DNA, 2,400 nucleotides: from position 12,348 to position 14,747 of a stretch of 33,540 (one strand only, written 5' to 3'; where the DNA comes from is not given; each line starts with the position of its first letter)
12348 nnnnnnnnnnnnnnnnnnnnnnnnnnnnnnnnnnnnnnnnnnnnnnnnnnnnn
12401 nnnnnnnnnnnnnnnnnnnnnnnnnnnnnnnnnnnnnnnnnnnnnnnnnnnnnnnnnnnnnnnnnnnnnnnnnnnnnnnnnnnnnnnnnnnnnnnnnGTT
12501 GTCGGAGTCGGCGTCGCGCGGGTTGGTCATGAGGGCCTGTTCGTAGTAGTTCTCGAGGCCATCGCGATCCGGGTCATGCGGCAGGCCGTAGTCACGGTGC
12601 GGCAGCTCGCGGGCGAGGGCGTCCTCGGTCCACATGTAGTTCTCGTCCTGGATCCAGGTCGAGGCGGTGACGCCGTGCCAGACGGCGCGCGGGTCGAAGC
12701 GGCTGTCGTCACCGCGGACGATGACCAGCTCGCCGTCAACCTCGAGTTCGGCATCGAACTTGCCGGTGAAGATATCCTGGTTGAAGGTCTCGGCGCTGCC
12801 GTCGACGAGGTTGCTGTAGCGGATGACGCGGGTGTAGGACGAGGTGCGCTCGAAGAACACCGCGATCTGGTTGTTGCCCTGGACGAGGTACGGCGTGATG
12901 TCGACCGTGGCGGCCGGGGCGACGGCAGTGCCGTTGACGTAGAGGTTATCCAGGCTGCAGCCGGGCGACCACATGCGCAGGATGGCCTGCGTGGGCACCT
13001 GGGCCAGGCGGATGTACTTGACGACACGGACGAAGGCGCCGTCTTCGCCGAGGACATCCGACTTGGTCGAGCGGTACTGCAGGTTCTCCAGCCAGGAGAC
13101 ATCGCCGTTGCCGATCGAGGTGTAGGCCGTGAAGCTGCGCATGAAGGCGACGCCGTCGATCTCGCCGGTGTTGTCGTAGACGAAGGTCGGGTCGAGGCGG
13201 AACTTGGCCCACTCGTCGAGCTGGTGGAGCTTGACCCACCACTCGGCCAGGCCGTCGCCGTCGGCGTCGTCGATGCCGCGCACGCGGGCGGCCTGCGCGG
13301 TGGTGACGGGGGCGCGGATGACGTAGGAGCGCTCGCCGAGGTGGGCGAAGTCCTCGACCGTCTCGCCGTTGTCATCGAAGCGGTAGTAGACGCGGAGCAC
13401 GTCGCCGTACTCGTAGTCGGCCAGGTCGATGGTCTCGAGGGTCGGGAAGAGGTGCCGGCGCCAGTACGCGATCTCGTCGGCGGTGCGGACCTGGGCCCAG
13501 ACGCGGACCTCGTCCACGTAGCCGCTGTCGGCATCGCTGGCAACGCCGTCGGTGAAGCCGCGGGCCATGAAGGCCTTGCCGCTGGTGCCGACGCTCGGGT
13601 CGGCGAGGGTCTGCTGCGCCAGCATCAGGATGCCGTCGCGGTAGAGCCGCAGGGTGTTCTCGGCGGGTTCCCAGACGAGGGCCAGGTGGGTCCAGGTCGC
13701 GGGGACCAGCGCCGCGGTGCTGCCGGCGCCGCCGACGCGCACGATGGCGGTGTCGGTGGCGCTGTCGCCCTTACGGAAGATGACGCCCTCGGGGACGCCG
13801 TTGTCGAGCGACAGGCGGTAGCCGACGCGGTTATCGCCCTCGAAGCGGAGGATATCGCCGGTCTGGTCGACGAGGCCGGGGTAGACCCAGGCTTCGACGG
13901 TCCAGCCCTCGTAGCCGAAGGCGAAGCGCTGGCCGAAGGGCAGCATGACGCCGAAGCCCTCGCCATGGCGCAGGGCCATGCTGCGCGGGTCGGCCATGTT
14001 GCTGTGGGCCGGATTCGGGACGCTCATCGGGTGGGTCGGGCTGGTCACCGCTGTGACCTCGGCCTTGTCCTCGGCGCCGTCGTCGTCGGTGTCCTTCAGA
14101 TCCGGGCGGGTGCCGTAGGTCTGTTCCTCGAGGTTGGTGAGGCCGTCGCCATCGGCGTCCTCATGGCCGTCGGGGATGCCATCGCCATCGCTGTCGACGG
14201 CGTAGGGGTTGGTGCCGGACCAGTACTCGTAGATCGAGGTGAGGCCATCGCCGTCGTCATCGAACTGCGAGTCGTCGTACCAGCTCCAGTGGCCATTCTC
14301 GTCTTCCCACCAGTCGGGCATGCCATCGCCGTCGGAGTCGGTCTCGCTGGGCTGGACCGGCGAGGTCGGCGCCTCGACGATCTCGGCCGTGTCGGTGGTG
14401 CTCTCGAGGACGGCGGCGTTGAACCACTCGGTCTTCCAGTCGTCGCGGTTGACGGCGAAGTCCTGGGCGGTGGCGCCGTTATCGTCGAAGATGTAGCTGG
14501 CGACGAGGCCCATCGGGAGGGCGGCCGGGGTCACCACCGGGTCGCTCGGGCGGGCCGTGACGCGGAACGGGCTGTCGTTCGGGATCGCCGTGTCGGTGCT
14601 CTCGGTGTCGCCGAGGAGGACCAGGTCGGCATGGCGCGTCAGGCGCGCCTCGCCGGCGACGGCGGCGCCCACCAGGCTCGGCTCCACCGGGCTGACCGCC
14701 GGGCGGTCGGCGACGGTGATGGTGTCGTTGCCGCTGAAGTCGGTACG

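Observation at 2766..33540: A single giant gene (>30.7 kb, about 10,250 in-window codons, N-terminus still missing) fills 92% of the window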

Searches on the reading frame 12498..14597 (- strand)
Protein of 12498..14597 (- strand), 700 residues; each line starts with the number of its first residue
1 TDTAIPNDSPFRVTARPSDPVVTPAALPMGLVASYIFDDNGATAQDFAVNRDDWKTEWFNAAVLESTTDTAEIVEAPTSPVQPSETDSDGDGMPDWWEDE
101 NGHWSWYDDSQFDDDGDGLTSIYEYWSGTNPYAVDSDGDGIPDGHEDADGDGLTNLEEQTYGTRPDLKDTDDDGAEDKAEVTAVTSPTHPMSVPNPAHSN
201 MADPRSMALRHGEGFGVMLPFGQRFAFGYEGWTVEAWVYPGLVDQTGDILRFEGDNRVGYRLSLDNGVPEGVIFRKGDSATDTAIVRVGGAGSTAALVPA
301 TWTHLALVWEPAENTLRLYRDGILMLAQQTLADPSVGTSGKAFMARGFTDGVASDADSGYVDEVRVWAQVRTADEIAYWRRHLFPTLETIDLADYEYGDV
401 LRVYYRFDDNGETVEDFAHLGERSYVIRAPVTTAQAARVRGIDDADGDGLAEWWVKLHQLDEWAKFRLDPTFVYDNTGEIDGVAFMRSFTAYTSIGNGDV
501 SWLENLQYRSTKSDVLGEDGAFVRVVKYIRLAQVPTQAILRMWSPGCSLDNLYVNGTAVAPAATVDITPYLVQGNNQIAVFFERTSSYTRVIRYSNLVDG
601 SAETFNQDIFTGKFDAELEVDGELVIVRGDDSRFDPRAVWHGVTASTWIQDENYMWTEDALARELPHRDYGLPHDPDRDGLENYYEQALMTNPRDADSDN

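Call 12: search_protein_families(library=pfam, proteins=[window:12498-14597:-], max_evalue=0.01)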
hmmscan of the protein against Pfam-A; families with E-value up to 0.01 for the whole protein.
window:12498-14597:- (700 aa): 1 family
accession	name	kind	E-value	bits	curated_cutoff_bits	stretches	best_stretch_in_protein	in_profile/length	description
PF13385.13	Laminin_G_3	-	2.9e-18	66.9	27.6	1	230-377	17-151/151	Concanavalin A-like lectin/glucanases superfamily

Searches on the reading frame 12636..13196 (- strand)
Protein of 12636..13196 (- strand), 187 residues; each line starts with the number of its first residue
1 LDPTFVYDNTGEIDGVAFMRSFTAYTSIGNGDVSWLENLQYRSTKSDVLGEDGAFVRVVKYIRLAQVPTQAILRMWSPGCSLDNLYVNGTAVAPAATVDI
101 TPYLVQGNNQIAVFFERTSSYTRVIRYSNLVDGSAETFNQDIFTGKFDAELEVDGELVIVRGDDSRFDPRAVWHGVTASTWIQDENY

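Call 57: search_solved_structures(query=A1, max_evalue=10)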
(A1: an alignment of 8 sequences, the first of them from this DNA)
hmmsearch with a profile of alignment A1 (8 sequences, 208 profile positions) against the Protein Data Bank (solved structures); distinct sequences matched with E-value up to 10: 15.
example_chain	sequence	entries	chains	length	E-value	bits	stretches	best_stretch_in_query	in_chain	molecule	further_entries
7kmm_A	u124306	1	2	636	0.001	21.8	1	62-129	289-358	Sialic acid-specific 9-O-acetylesterase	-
6mvg_A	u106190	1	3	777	0.019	17.6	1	72-140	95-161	beta-glucuronidase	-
9npn_A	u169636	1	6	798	0.036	16.8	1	81-142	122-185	Glycoside hydrolase family 2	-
9np9_A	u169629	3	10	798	0.036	16.8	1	81-142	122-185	Glycoside hydrolase family 2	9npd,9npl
9nfe_A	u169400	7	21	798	0.036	16.8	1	81-142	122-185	Glycoside hydrolase family 2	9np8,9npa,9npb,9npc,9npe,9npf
3ob8_A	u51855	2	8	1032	0.15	14.7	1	83-129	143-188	Beta-galactosidase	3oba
1yq2_A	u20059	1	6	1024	0.3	13.8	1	69-127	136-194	beta-galactosidase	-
3bac_A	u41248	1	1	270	0.47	13.1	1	50-117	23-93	DNA ligase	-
3pn1_A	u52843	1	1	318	0.49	13.1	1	50-117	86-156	DNA ligase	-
4uco_A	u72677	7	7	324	0.5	13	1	50-117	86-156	DNA LIGASE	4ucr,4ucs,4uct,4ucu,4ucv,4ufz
3gm8_A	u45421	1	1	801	0.55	12.9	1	82-135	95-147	Glycoside hydrolase family 2, candidate beta-glycosidase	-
9pg6_A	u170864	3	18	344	0.69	12.6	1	110-187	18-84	Glyceraldehyde-3-phosphate dehydrogenase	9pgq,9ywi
1obf_O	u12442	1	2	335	0.98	12.1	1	146-190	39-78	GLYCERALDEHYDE 3-PHOSPHATE DEHYDROGENASE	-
3gnq_A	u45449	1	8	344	1.3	11.6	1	107-186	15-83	Glyceraldehyde-3-phosphate dehydrogenase, type I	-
3uq8_A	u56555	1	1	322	1.6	11.4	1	66-117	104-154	DNA ligase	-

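Call 63: predict_structure(alignment_id=A1)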
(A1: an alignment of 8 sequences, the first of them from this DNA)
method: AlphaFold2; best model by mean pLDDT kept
length: 187 residues; sequences in the alignment: 8
mean_pLDDT: 82.9   pTM: 0.78
mean pLDDT of the five models: 82.9, 81.3, 70.7, 64.4, 62.4
residues with pLDDT >= 90: 88; 70-90: 64; 50-70: 23; < 50: 12
segments of 3 or more residues with pLDDT < 50: 1-11
pLDDT, mean of each block of 10 residues (from residue 1): 32 68 90 79 84 85 98 94 95 96 98 87 69 73 88 97 87 89 59
secondary structure, 60 per line:
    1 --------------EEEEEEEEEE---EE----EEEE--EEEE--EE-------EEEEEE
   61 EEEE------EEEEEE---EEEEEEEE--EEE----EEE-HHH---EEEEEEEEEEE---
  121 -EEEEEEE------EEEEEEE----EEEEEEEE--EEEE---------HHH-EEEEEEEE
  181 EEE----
elements in order: E15-24 E34-37 E40-43 E55-64 E71-76 E80-87 E90-92 E97-99 E107-117 E122-128 E135-141 E146-153 E156-159 E173-183

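Call 66: fold_search(model_id=the predicted structure, library=pdb)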
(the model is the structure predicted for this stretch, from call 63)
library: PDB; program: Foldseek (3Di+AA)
matches with E <= 10: 929; with E <= 0.001: 0
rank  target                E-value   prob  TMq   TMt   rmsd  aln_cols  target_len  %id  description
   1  2okx_A                3.2e-03  1.00  0.37  0.08   4.3       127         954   22  Crystal structure of GH78 family rhamnosidase of Bacillus SP. GL1 AT 1.9 A (released 2007-11-13)
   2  3w5m                  9.2e-03  1.00  0.33  0.07   6.2       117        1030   18  Crystal Structure of Streptomyces avermitilis alpha-L-rhamnosidase (released 2013-03-20)
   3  8uid_B                1.2e-02  0.89  0.25  0.21  20.8       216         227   13  Archaeal highly thermostable GH35 family beta-galactosidase from Desulfurococcus amyloliticus (released 2024-10-16)
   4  6i60_B                1.6e-02  0.99  0.37  0.09  16.8       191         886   11  Structure of alpha-L-rhamnosidase from Dictyoglumus thermophilum (released 2019-02-06)
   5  4yu5_A                2.2e-02  0.82  0.34  0.12  11.7       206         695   11  Crystal structure of selenomethionine variant of Bacillus anthracis immune inhibitor A2 peptidase zymogen (released 2015-10-28)
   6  4yu6_B                2.3e-02  0.87  0.35  0.11  11.3       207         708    8  Crystal structure of Bacillus anthracis immune inhibitor A2 peptidase zymogen (released 2015-10-28)
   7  3w5n                  2.4e-02  1.00  0.34  0.07   6.0       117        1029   18  Crystal Structure of Streptomyces avermitilis alpha-L-rhamnosidase complexed with L-rhamnose (released 2013-03-20)
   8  9lzw_A                2.4e-02  0.20  0.22  0.15  18.6       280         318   10  Bent-contact of Flock House Virus early disassembly intermediate (released 2025-08-13)
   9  6gsz_A                2.8e-02  1.00  0.41  0.10   6.8       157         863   18  Crystal structure of native alfa-L-rhamnosidase from Aspergillus terreus (released 2018-11-14)
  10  4yu5_B                3.0e-02  0.80  0.34  0.12  11.7       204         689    9  Crystal structure of selenomethionine variant of Bacillus anthracis immune inhibitor A2 peptidase zymogen (released 2015-10-28)
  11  9lzl_A                3.0e-02  0.16  0.21  0.15  18.9       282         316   10  Flat-contact of Flock House Virus early disassembly intermediate (released 2025-08-13)
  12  6i60_A                3.2e-02  0.99  0.37  0.09  16.3       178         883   12  Structure of alpha-L-rhamnosidase from Dictyoglumus thermophilum (released 2019-02-06)
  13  6lej_B                3.5e-02  0.57  0.30  0.12  21.3       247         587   11  Structure of E. coli beta-glucuronidase complex with C6-propyl uronic isofagomine (released 2021-01-27)
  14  4yu6_A                3.7e-02  0.82  0.34  0.11   9.8       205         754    7  Crystal structure of Bacillus anthracis immune inhibitor A2 peptidase zymogen (released 2015-10-28)
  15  7c7d_A                3.9e-02  0.20  0.18  0.09  15.8       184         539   11  Crystal structure of the catalytic unit of thermostable GH87 alpha-1,3-glucanase from Streptomyces thermodiastaticus s (released 2020-11-11)
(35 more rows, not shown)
